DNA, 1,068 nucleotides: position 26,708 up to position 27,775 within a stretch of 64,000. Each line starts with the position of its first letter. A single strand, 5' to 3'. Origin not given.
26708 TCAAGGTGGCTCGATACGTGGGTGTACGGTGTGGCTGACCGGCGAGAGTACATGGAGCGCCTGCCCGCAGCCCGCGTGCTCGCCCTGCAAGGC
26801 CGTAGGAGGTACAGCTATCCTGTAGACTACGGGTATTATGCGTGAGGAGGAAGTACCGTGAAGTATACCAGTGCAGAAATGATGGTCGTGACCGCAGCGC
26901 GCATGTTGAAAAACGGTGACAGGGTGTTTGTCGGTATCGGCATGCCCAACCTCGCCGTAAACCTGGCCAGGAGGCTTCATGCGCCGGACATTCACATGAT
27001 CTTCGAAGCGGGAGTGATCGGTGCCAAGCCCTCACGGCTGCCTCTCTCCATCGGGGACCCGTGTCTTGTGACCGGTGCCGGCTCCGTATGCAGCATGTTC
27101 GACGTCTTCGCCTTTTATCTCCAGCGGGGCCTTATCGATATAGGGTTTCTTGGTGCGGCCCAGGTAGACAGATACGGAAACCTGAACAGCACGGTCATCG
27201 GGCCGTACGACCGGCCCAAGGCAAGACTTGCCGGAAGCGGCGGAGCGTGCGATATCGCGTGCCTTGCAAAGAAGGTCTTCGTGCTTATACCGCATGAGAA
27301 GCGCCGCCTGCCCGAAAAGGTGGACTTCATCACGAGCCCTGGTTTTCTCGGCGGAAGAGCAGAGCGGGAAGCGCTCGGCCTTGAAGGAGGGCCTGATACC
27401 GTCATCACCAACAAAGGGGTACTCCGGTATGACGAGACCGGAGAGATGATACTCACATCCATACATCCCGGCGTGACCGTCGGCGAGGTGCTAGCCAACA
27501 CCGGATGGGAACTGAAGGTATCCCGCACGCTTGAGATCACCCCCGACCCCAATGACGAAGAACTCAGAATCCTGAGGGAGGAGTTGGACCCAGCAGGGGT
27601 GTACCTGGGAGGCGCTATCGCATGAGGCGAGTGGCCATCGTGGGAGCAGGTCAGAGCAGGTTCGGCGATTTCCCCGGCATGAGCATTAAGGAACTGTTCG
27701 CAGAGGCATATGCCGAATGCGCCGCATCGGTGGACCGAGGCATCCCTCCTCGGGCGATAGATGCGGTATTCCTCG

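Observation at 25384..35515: Candidate undescribed anaerobic catabolic pathway: aminotransferase, tungsten AOR, CoA-transferase, thiolase/HMGCS-like/DUF35 trio and sodium symporter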

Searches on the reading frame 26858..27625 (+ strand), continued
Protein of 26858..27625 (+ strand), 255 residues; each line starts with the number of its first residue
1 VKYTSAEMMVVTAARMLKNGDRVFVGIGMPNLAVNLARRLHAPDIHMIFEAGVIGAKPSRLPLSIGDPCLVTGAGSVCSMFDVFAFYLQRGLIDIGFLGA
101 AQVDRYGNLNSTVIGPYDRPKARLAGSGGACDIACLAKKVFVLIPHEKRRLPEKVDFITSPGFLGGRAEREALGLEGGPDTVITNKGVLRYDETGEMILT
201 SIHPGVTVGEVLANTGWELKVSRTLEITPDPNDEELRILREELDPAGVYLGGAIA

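Call 39: search_protein_families(library=pfam, proteins=[L004:1344-2279:-, L004:2363-3106:-, L004:14086-15369:+, L004:16272-17400:+, L042:7582-8280:+, L042:8243-8953:+, L042:11716-13107:-, L042:13506-15593:+, L042:18239-19063:+, L042:19088-20242:+], max_evalue=0.00001)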
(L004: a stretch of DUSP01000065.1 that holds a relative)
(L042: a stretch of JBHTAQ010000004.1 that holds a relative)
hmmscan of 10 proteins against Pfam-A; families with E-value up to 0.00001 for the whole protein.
L004:1344-2279:- (311 aa): 1 family
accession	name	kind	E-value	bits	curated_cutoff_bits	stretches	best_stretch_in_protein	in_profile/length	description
PF01522.26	Polysacc_deac_1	-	2.2e-27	95.9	23.1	1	124-242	7-123/124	Polysaccharide deacetylase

L004:2363-3106:- (247 aa): 0 families

L004:14086-15369:+ (427 aa): 3 families
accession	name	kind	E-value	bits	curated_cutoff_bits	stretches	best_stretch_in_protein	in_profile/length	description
PF13458.12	Peripla_BP_6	-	5.5e-68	230.6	31.7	1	67-413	2-342/343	Periplasmic binding protein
PF13433.12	Peripla_BP_5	-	1.3e-28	100.6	27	2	220-420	145-347/363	Periplasmic binding protein domain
PF01094.35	ANF_receptor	-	6.3e-28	98.3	25.4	1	90-408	6-349/353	Receptor family ligand binding region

L004:16272-17400:+ (376 aa): 1 family
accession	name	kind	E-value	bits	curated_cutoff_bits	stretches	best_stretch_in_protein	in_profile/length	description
PF02653.21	BPD_transp_2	-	7.8e-31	107.6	26.8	1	113-365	2-268/269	Branched-chain amino acid transport system / permease component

L042:7582-8280:+ (232 aa): 3 families
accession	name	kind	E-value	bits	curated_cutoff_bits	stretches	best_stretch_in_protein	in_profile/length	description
PF01982.22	CTP-dep_RFKase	-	6.7e-41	139.5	25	1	104-229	2-121/121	Domain of unknown function DUF120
PF25213.1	HVO_A0261_N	-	1.5e-06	28.4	35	1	34-88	28-77/86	HVO_A0261 N-terminal domain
PF12840.13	HTH_20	-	5.1e-06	26.8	27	0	26-62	14-50/51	Helix-turn-helix domain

L042:8243-8953:+ (236 aa): 1 family
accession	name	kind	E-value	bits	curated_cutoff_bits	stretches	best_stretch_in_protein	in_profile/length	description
PF00926.24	DHBP_synthase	-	1.3e-51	175.3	26.4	1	26-232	2-191/191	3,4-dihydroxy-2-butanone 4-phosphate synthase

L042:11716-13107:- (463 aa): 4 families
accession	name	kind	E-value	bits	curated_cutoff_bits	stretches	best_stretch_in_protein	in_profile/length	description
PF00890.30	FAD_binding_2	-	1.4e-33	117.2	20.4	1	7-441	1-410/414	FAD binding domain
PF01266.30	DAO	-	3.9e-11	43.5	27.9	1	7-192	1-205/353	FAD dependent oxidoreductase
PF12831.13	FAD_oxidored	-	1.3e-07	31.7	27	1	7-191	1-146/416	FAD dependent oxidoreductase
PF03486.20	HI0933_like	-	3.2e-06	27.2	50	0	7-39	2-34/244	HI0933-like protein Rossmann domain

L042:13506-15593:+ (695 aa): 3 families
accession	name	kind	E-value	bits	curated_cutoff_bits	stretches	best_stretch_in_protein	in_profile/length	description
PF01968.24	Hydantoinase_A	-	1.8e-99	333.1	22.9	1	207-493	1-290/291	Hydantoinase/oxoprolinase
PF05378.19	Hydant_A_N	-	6.9e-38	130.6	25.2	1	12-186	1-175/176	Hydantoinase/oxoprolinase N-terminal region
PF19278.4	Hydant_A_C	-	5.1e-11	42.7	21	1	505-684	6-184/193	Hydantoinase/oxoprolinase C-terminal domain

L042:18239-19063:+ (274 aa): 2 families
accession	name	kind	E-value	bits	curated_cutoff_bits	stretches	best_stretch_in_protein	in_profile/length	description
PF00378.25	ECH_1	-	7.4e-36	124.2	27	1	28-268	3-249/251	Enoyl-CoA hydratase/isomerase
PF16113.10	ECH_2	-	6.2e-20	72.4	27.2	1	31-260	1-239/335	Enoyl-CoA hydratase/isomerase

L042:19088-20242:+ (384 aa): 1 family
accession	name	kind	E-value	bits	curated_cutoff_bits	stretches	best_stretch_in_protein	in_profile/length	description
PF00296.26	Bac_luciferase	-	9.1e-60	203.1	27.9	1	54-346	1-310/314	Luciferase-like monooxygenase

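Call 70: search_protein_families(library=pfam, proteins=[L015:10756-11787:+, L043:10938-11696:+, L041:11761-12924:+, L048:99-938:+, L012:14231-15382:+, L003:13662-14666:+, L003:13240-13665:+], max_evalue=0.00001)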
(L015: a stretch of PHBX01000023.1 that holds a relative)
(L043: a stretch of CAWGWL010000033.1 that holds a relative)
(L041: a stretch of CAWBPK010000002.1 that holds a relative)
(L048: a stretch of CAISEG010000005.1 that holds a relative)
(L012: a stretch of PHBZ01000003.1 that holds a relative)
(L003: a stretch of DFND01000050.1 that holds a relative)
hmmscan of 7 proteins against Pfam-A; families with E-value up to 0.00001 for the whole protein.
L015:10756-11787:+ (343 aa): 1 family
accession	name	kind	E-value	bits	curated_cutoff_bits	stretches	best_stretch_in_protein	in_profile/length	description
PF02826.25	2-Hacid_dh_C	-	1.4e-48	165.1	25.1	1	113-306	1-178/178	D-isomer specific 2-hydroxyacid dehydrogenase, NAD binding domain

L043:10938-11696:+ (252 aa): 3 families
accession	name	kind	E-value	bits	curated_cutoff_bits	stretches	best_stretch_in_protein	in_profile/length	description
PF00702.32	Hydrolase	-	1.7e-22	81.2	26.4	1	4-205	1-191/191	haloacid dehalogenase-like hydrolase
PF13419.12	HAD_2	-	2.3e-20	73.9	23.8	1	60-211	28-178/178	Haloacid dehalogenase-like hydrolase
PF13242.12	Hydrolase_like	-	4.1e-11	43.1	22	1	165-235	2-73/75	HAD-hyrolase-like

L041:11761-12924:+ (387 aa): 1 family
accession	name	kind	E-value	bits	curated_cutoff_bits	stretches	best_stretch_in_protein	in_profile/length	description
PF04015.17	DUF362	-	1.1e-35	124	24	1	43-312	1-200/200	Domain of unknown function (DUF362)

L048:99-938:+ (279 aa): 3 families
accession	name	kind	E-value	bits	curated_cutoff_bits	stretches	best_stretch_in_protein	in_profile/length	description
PF12697.13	Abhydrolase_6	-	5.9e-20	73.3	26.3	1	17-270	3-217/217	Alpha/beta hydrolase family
PF00561.26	Abhydrolase_1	-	6.1e-12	46.2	25.8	1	21-116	12-106/245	alpha/beta hydrolase fold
PF12146.15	Hydrolase_4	-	1.4e-11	44.6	27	1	58-262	52-237/239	Serine aminopeptidase, S33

L012:14231-15382:+ (383 aa): 2 families
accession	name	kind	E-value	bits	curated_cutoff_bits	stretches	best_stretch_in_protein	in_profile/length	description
PF01262.27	AlaDh_PNT_C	-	7.7e-11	42.3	23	1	166-360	29-213/214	Alanine dehydrogenase/PNT, C-terminal domain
PF05222.21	AlaDh_PNT_N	-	9.9e-10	39.2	30.4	1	15-128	8-122/136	Alanine dehydrogenase/PNT, N-terminal domain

L003:13662-14666:+ (335 aa): 0 families

L003:13240-13665:+ (141 aa): 1 family
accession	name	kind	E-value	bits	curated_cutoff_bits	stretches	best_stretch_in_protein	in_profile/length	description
PF06713.17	bPH_4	-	6.6e-16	58.6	22.9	1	58-135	1-74/74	Bacterial PH domain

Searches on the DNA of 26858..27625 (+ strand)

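Call 98: search_with_rna_model(model_id=R1, sources=[L005, L006, L007, L008, L009, L010, L011, L012, L013, L014, L015, L016, L017, L018, L019, L020, L021, L022, L023, L024, L025, L026, L027, L028, L029, L030, L031, L032, L033, L034, L035, L036, L037, L038, L039, L040, L041, L042, L043, L044, L045, L046, L047, L048, L049, L050, L052, L053, L054, L055, L056, L057, L058, L059, L060, L061, L062, L063, L064, L065, L066, L067, L068, L069, L070, L071, L072, L073, L074, L075, L076, L077, L078, L079, L080, L081], max_evalue=1)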
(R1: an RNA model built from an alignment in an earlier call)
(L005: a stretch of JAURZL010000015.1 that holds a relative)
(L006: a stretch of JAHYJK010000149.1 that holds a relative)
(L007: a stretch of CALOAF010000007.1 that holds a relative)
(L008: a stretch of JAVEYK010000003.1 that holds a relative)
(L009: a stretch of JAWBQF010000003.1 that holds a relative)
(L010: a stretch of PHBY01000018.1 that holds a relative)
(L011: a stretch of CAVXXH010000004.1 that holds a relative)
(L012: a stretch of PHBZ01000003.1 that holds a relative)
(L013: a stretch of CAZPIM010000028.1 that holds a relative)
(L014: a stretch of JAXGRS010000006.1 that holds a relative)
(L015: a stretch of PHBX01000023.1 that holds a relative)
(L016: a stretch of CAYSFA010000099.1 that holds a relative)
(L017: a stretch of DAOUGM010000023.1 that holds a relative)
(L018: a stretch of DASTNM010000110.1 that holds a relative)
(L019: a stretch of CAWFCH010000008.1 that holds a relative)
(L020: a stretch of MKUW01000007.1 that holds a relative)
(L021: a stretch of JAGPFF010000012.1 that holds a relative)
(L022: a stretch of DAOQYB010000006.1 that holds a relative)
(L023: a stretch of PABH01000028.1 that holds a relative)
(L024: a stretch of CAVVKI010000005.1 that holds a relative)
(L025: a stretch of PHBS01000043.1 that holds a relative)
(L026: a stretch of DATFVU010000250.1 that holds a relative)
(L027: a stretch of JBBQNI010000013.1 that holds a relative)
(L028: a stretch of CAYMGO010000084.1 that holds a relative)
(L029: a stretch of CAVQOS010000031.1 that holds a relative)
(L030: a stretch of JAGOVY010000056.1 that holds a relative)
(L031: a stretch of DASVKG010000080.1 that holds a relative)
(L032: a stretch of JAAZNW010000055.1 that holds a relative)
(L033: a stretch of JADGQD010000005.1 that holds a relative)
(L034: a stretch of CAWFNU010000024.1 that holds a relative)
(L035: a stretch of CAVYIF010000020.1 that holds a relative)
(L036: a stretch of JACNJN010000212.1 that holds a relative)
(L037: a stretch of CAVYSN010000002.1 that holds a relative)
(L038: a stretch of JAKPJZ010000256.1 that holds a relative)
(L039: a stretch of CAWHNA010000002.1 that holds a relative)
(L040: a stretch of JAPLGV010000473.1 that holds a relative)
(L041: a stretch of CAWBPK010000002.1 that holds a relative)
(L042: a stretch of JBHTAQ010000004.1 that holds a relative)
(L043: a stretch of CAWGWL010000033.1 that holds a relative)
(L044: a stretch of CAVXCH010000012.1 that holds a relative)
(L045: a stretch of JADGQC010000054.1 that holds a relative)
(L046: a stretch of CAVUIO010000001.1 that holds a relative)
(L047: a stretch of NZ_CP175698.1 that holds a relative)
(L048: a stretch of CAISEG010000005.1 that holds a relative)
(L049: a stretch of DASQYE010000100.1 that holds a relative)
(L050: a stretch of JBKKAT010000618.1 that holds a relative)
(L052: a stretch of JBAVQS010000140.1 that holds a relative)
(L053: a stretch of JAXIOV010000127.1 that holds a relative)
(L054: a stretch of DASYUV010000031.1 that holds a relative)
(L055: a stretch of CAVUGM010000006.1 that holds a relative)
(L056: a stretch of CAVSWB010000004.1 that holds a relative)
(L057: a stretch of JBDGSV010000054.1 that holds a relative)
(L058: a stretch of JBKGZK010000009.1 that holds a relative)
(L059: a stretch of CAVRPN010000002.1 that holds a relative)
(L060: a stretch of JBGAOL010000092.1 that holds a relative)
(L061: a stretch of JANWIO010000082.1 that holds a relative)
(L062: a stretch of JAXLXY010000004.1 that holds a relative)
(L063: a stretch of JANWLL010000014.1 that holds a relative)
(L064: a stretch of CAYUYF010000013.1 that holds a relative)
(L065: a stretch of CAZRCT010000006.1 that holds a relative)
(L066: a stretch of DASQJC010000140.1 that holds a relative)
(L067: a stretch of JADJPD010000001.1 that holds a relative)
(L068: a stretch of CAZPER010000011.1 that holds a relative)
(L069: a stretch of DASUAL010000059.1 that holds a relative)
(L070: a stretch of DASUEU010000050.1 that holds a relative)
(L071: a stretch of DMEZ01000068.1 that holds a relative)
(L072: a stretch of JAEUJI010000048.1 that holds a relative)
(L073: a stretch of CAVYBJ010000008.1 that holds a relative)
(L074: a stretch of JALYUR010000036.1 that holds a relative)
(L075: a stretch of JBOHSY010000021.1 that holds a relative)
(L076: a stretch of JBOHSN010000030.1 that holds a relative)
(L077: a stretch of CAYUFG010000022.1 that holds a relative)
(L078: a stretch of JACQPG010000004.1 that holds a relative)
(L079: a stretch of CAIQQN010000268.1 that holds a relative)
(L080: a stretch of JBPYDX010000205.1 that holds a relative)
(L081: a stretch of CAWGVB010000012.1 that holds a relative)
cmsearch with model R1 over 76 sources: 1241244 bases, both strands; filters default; matches with E-value up to 1: 0.
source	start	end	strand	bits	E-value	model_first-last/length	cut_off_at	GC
